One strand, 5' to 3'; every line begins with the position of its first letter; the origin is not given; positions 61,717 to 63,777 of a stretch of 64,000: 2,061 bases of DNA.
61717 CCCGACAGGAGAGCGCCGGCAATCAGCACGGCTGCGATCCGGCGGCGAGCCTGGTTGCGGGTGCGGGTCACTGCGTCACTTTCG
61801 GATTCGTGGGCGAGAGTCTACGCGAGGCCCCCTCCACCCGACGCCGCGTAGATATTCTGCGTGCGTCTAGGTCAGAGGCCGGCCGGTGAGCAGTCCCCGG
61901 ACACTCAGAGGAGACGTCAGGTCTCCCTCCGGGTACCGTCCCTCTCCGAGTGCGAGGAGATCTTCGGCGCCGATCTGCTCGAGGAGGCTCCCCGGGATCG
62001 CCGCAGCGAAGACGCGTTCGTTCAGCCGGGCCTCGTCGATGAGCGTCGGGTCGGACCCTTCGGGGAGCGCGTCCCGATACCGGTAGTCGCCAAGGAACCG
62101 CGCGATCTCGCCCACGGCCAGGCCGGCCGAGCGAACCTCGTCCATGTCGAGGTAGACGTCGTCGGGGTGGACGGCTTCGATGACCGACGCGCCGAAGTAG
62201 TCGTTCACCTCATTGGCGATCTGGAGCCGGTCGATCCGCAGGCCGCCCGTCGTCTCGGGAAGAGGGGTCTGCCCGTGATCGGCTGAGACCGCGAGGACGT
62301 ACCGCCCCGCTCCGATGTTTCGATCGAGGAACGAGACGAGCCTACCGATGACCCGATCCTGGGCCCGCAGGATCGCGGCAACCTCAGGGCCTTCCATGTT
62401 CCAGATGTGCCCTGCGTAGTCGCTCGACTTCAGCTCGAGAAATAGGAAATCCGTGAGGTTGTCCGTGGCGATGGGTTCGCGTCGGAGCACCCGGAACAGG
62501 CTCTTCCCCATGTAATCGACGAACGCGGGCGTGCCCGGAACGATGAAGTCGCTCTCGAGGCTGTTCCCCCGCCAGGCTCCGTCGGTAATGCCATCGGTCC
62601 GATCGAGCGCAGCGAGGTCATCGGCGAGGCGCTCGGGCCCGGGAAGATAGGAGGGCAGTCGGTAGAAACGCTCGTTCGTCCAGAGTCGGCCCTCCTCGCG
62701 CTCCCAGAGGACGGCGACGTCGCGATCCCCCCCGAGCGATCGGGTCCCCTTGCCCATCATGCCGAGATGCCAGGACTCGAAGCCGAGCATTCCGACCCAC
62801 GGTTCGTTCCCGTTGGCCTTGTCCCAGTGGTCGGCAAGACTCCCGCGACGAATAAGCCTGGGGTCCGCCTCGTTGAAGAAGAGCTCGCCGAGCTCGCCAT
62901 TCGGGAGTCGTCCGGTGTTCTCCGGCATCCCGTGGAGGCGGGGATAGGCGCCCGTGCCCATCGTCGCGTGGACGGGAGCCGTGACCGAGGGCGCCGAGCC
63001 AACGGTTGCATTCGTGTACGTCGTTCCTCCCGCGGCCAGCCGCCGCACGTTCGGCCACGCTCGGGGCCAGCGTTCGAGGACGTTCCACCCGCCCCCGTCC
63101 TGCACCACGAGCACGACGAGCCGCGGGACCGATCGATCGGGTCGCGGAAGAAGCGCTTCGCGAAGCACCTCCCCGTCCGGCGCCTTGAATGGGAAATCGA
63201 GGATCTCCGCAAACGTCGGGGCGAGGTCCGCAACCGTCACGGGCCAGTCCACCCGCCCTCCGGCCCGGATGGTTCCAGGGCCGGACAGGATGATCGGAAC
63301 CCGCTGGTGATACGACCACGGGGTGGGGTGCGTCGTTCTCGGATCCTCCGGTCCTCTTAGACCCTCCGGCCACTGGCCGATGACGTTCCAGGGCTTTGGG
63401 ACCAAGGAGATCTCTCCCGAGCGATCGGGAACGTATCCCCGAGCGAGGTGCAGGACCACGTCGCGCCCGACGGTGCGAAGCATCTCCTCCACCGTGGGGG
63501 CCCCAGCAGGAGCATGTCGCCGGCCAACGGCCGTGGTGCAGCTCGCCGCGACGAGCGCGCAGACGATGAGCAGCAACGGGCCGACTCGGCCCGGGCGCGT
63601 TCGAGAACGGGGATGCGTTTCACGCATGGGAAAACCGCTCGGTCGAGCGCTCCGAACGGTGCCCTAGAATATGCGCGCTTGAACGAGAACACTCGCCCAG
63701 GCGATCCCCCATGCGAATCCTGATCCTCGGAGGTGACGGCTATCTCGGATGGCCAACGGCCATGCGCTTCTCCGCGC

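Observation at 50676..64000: Candidate phosphate-limitation membrane-lipid remodelling and phosphoester-scavenging island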

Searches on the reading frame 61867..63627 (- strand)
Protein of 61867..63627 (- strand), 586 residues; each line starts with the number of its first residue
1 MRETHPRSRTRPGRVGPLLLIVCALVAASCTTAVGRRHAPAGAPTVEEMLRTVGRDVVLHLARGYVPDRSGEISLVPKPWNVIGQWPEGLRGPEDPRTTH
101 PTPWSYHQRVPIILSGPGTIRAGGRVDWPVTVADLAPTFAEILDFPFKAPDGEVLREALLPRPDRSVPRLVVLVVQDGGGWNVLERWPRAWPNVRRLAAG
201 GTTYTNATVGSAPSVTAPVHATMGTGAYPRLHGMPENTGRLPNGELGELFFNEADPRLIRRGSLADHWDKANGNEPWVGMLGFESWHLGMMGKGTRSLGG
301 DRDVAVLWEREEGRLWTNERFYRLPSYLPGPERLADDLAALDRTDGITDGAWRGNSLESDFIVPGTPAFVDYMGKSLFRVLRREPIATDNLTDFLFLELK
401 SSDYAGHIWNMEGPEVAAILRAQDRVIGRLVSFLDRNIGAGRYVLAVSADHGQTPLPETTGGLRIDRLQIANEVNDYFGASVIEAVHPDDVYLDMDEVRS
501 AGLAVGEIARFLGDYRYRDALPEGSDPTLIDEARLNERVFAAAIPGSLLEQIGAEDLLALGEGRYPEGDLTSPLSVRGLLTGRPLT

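Call 6: search_protein_families(library=pfam, proteins=[window:61867-63627:-], max_evalue=0.01)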
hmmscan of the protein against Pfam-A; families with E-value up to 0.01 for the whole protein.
window:61867-63627:- (586 aa): 3 families
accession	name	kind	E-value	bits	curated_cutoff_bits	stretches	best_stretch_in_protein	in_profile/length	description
PF01663.27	Phosphodiest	-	5.1e-28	99.1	23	1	171-468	1-235/342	Type I phosphodiesterase / nucleotide pyrophosphatase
PF00884.28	Sulfatase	-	2e-07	31.1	25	0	170-239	2-72/301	Sulfatase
PF01676.23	Metalloenzyme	-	0.00085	19.3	24.3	1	390-454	145-203/252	Metalloenzyme superfamily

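Call 7: search_protein_families(library=ncbifam, proteins=[window:61867-63627:-], max_evalue=0.01)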
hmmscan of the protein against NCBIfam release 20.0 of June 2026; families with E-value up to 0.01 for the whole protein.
window:61867-63627:- (586 aa): 4 families
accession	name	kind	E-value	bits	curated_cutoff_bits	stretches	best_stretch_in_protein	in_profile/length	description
NF042991.1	alk_phos_PafA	equivalog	1.9e-26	92.6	650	3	380-514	291-435/554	alkaline phosphatase PafA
NF051873.1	AlkPhosPhoY32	equivalog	1.4e-14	53.5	1000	2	389-460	277-346/539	alkaline phosphatase PhoY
TIGR02335.1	hydr_PhnA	equivalog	0.00027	20.2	407.55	0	393-488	190-273/408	phosphonoacetate hydrolase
TIGR00306.2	apgM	subfamily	0.0096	14.9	320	0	390-455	290-350/403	2,3-bisphosphoglycerate-independent phosphoglycerate mutase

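Call 9: find_encoding_contigs(protein=window:61867-63627:-, flank=10000, max_places=6)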
Protein window:61867-63627:- (586 aa): no gene with exactly this product is on record in the collection.

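Call 10: find_related_loci(query=window:61867-63627:-, collection=genome_contigs, flank=10000)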
Query window:61867-63627:- (586 aa) in genome_contigs; peptide patterns used: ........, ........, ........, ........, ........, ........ (x = any residue, [..] = any of these).
15 stretches matched a pattern; 4 encode a relative of the query (tblastn E <= 1e-3); 4 distinct loci.
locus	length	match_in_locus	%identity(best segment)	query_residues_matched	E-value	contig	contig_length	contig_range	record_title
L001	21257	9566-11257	59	20-581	0e+0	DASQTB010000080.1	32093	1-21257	MAG TPA_asm: Actinomycetota bacterium isolate SMAG_U10924 k141_813090, whole genome shotgun sequence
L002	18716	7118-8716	58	43-572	0e+0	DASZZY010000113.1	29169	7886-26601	MAG TPA_asm: Actinomycetota bacterium isolate SMAG_U6658 k141_611586, whole genome shotgun sequence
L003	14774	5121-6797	43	39-570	5e-134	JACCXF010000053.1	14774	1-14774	MAG: Actinomycetota bacterium isolate MGR_bin171 SD2897-2912_k127_8845819, whole genome shotgun sequence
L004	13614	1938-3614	44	39-570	7e-133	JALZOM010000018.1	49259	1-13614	MAG: Actinomycetota bacterium isolate SVA bin1 SD1478-80_k127_1278882, whole genome shotgun sequence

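Call 13: search_protein_families(library=pfam, proteins=[L002:5741-6955:-, L002:4655-5740:-, L002:3505-4725:-, L002:459-1391:+, L002:10462-12132:-, L002:16888-18609:+, L001:8305-9507:-, L001:12958-14292:-, L001:5041-6429:+, L001:1569-3464:-], max_evalue=0.001)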
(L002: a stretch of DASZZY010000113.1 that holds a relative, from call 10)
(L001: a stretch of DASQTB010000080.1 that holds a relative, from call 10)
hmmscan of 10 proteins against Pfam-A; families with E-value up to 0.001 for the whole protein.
L002:5741-6955:- (404 aa): 2 families
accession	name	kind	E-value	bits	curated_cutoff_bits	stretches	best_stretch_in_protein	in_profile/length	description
PF01370.27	Epimerase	-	7.4e-21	75.1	20.9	1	10-299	1-238/240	NAD dependent epimerase/dehydratase family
PF16363.11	GDP_Man_Dehyd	-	5.4e-12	46.3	27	1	11-349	1-305/332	GDP-mannose 4,6 dehydratase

L002:4655-5740:- (361 aa): 2 families
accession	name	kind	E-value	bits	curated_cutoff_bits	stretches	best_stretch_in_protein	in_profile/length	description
PF00535.33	Glycos_transf_2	-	2.7e-17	63.7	23.3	1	140-300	2-166/168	Glycosyl transferase family 2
PF10066.14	DUF2304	-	0.00012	22.7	25.5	1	17-117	2-98/106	Uncharacterized conserved protein (DUF2304)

L002:3505-4725:- (406 aa): 2 families
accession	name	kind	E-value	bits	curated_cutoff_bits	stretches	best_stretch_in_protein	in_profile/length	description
PF02720.22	DUF222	-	1.2e-23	84.4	24.4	1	58-337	4-306/306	Domain of unknown function (DUF222)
PF01844.29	HNH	-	0.00021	21.8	21.4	1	350-376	12-38/47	HNH endonuclease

L002:459-1391:+ (310 aa): 2 families
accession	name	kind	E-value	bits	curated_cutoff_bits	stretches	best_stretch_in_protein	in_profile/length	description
PF05690.20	ThiG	-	1.7e-107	358.8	23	1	46-290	2-247/247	Thiazole biosynthesis protein ThiG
PF00977.27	His_biosynth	-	0.0004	20.3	23.6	0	204-250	59-105/228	Histidine biosynthesis protein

L002:10462-12132:- (556 aa): 0 families

L002:16888-18609:+ (573 aa): 1 family
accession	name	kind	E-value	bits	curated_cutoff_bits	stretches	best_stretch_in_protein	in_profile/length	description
PF04230.19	PS_pyruv_trans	-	0.00029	21.3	25.3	0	102-394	2-276/280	Polysaccharide pyruvyl transferase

L001:8305-9507:- (400 aa): 2 families
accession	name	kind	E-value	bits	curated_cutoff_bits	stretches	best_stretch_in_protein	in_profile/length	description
PF01370.27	Epimerase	-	9.7e-24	84.5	20.9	1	11-300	1-238/240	NAD dependent epimerase/dehydratase family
PF16363.11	GDP_Man_Dehyd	-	3e-12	47.1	27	1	12-339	1-294/332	GDP-mannose 4,6 dehydratase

L001:12958-14292:- (444 aa): 0 families

L001:5041-6429:+ (462 aa): 2 families
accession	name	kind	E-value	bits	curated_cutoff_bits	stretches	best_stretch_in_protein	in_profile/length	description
PF06968.18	BATS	-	2.5e-13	50.4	22.2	1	339-441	1-88/88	Biotin and Thiamin Synthesis associated domain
PF04055.27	Radical_SAM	-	3e-08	34.4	29.5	1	162-311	3-156/166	Radical SAM superfamily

L001:1569-3464:- (631 aa): 6 families
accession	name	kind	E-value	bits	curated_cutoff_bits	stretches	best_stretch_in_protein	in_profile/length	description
PF03793.24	PASTA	-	4.9e-53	177.4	23.2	4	506-567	1-64/64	PASTA domain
PF00069.31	Pkinase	-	1.4e-49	169.3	31.7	1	34-250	1-212/263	Protein kinase domain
PF07714.23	PK_Tyr_Ser-Thr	-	4.5e-32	111.8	23.1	1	36-255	3-226/258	Protein tyrosine and serine/threonine kinase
PF01636.29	APH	-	2.2e-07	31.3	23.2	0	134-181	150-198/239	Phosphotransferase enzyme family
PF03109.22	ABC1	-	2.2e-07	30.7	22.9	0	78-193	119-227/244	ABC1 atypical kinase-like domain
PF17667.7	Pkinase_fungal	-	2.1e-06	27.2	24.1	1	139-218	293-376/387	Fungal protein kinase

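Call 14: search_solved_structures(query=L002:5741-6955:-, max_evalue=0.00001)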
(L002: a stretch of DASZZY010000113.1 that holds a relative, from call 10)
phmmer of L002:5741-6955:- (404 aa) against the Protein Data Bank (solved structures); distinct sequences matched with E-value up to 0.00001: 19.
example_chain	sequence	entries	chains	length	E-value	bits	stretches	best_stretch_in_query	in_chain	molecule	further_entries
1i24_A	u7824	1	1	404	1.1e-157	528.6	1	8-390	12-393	SULFOLIPID BIOSYNTHESIS PROTEIN SQD1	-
1qrr_A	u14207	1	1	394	1.5e-157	528.1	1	9-390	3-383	sulfolipid biosynthesis (SQD1) PROTEIN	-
1i2b_A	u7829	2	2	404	5.5e-157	526.3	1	8-390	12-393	SULFOLIPID BIOSYNTHESIS PROTEIN SQD1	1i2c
4gll_A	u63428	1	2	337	1.4e-10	44.1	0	244-314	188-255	UDP-glucuronic acid decarboxylase 1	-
2b69_A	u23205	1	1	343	1.4e-10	44.1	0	244-314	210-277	UDP-glucuronate decarboxylase 1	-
4lk3_A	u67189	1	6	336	1.8e-10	43.8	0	244-314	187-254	UDP-glucuronic acid decarboxylase 1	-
4m55_A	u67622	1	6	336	1.8e-10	43.8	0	244-314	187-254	UDP-glucuronic acid decarboxylase 1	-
1kvs_A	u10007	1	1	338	4.3e-07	32.6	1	8-167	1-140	UDP-GALACTOSE 4-EPIMERASE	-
1lrk_A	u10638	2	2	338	1e-06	31.4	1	8-167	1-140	UDP-glucose 4-epimerase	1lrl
1lrj_A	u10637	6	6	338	1e-06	31.4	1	8-167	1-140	UDP-glucose 4-epimerase | UDP-GALACTOSE 4-EPIMERASE | UDP-GALACTOSE-4-EPIMERASE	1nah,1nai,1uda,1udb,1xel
1udc_A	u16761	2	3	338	1.2e-06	31.2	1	8-167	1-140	UDP-GALACTOSE-4-EPIMERASE | UDP-GALACTOSE 4-EPIMERASE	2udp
5gy7_A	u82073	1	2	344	1.2e-06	31.2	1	8-167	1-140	UDP-glucose 4-epimerase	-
1kvq_A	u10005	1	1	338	1.2e-06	31.2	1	8-167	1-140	UDP-GALACTOSE 4-EPIMERASE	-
1kvt_A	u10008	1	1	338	1.2e-06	31.2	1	8-167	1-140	UDP-GALACTOSE 4-EPIMERASE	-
1a9z_A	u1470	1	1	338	1.2e-06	31.2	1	8-167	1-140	UDP-GALACTOSE 4-EPIMERASE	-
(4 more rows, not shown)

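Call 15: search_solved_structures(query=window:61867-63627:-, max_evalue=0.001)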
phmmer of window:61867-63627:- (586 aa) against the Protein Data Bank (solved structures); distinct sequences matched with E-value up to 0.001: 17.
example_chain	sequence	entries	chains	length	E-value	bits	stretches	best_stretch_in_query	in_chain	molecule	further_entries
5tj3_A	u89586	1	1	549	5.1e-17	64.4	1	386-454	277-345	Alkaline phosphatase PafA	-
5too_A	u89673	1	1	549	6.9e-16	60.7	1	386-454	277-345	Alkaline phosphatase PafA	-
5xwi_A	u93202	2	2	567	6.3e-09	37.7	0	389-459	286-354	Alkaline phosphatase PhoK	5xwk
3q3q_A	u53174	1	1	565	7.4e-09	37.5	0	389-459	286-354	Alkaline phosphatase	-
5tcd_A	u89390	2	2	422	1.3e-06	30.1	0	392-463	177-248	Ectonucleotide pyrophosphatase/phosphodiesterase family member 7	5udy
2gsn_A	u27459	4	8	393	4.3e-06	28.4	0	166-248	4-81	phosphodiesterase-nucleotide pyrophosphatase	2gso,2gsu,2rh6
6ust_A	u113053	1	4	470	9.4e-06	27.2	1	104-149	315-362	N-acetylgalactosamine 6-sulfate sulfatase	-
7mw8_D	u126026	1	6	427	2.3e-05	25.9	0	396-456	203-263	Phosphodiesterase-nucleotide pyrophosphatase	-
6psm_A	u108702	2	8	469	5.1e-05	24.8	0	59-141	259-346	exo-4S-kappa carrageenan S1 sulfatase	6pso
7stt_A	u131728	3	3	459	9.4e-05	23.9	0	171-235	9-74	N-acetylgalactosamine-6-sulfatase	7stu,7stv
6prm_A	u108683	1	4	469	0.00011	23.7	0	59-141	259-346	exo-4S-kappa carrageenan S1 sulfatase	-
9fo1_A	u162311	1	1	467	0.00011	23.7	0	172-234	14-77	k-carrageenan sulfatase S1_16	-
1p49_A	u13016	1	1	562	0.00027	22.4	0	103-148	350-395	STERYL-SULFATASE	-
8eg3_A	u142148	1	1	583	0.00028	22.3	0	103-148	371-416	Steryl-sulfatase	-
7n1s_A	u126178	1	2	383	0.0003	22.3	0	168-248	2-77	Phosphodiesterase-nucleotide pyrophosphatase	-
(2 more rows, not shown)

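Call 30: search_protein_families(library=ncbifam, proteins=[L002:4655-5740:-], max_evalue=0.001)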
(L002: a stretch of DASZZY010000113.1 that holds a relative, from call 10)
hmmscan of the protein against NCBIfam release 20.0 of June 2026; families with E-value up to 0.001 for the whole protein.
L002:4655-5740:- (361 aa): 9 families
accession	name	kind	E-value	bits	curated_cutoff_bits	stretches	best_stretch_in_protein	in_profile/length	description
TIGR04182.1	glyco_TIGR04182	equivalog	1.5e-31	109.8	325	1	138-356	2-215/293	S-layer glycoprotein N-glycosyltransferase AglJ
NF041391.1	DPhHxTase_Halo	equivalog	4.7e-22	78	375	1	144-359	3-209/213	dolichyl-phosphate hexose transferase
NF058614.1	PPMAGASynPpgS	equivalog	7.8e-22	77.8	370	1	138-331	2-196/226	polyprenyl-phospho-N-acetylgalactosaminyl synthase PpgS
NF010496.0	PRK13915.1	equivalog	3.9e-12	45.9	262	1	122-246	17-149/307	glucosyl-3-phosphoglycerate synthase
TIGR03469.1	HpnB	hypoth_equivalog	1.3e-08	34.3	379.25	1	132-249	40-169/386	hopene-associated glycosyltransferase HpnB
NF007986.1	PRK10714.1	equivalog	1.6e-07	30.6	529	1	136-304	6-175/316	undecaprenyl-phosphate 4-deoxy-4-formamido-L-arabinose transferase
TIGR03965.1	mycofact_glyco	equivalog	1e-06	27.9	280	1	128-259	66-197/467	mycofactocin biosynthesis glycosyltransferase MftF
NF041865.1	EpsU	equivalog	3.8e-05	22.9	700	1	138-230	41-137/394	exopolysaccharide biosynthesis GT2 family glycosyltransferase EpsU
TIGR04283.1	glyco_like_mftF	equivalog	0.00033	20.3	182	1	140-211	3-71/221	TIGR04283 family arsenosugar biosynthesis glycosyltransferase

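Call 38: search_protein_families(library=pfam, proteins=[L004:1-1104:+, L004:8384-10423:+, L004:10231-12003:+, L004:12004-12957:+, L003:176-958:-, L003:924-2375:-, L003:1919-3259:-, L003:3130-4287:+, L003:4083-4994:+, L004:6606-8690:+], max_evalue=0.001)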
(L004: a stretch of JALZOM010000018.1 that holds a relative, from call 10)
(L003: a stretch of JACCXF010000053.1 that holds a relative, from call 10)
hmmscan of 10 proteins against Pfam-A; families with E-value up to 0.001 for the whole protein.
L004:1-1104:+ (367 aa): 1 family
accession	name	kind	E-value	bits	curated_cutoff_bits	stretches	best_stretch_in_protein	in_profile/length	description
PF03773.19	ArsP_1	-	1e-50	173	32.3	1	77-359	4-289/294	Predicted permease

L004:8384-10423:+ (679 aa): 1 family
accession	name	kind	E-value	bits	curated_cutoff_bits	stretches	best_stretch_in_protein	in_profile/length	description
PF04932.20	Wzy_C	-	1e-15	58.3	31.7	1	452-595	2-149/149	O-Antigen ligase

L004:10231-12003:+ (590 aa): 2 families
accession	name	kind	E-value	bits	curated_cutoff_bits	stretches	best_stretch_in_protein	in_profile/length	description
PF01943.22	Polysacc_synt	-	4.9e-16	59.4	28.2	1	89-375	2-274/274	Polysaccharide biosynthesis protein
PF13440.11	Polysacc_synt_3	-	8.3e-09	35.5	23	1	115-419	4-286/293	Polysaccharide biosynthesis protein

L004:12004-12957:+ (317 aa): 2 families
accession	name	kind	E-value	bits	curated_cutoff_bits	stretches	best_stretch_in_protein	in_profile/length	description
PF13469.12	Sulfotransfer_3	-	1.4e-28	101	27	2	52-177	1-154/216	Sulfotransferase family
PF00685.33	Sulfotransfer_1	-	1.4e-10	41.5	22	1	51-268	2-187/255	Sulfotransferase domain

L003:176-958:- (260 aa): 1 family
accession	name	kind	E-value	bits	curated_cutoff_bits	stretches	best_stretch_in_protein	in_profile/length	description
PF21537.2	DUF1980_C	-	1e-12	48.3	25.9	1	166-257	41-138/141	DUF1980 C-terminal domain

L003:924-2375:- (483 aa): 1 family
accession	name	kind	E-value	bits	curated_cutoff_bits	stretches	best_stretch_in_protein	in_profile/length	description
PF03773.19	ArsP_1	-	6.8e-54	183.5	32.3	1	195-475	2-290/294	Predicted permease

L003:1919-3259:- (446 aa): 0 families

L003:3130-4287:+ (385 aa): 1 family
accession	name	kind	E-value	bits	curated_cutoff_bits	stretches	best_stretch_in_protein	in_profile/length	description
PF03773.19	ArsP_1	-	2.9e-49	168.2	32.3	1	94-377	4-289/294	Predicted permease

L003:4083-4994:+ (303 aa): 2 families
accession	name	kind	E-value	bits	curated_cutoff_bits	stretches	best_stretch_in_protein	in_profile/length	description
PF21537.2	DUF1980_C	-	9.3e-11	42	25.9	1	191-303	22-140/141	DUF1980 C-terminal domain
PF09323.15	DUF1980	-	3.6e-06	27.8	25.9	1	76-169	1-106/110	DUF1980 N-terminal domain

L004:6606-8690:+ (694 aa): 0 families
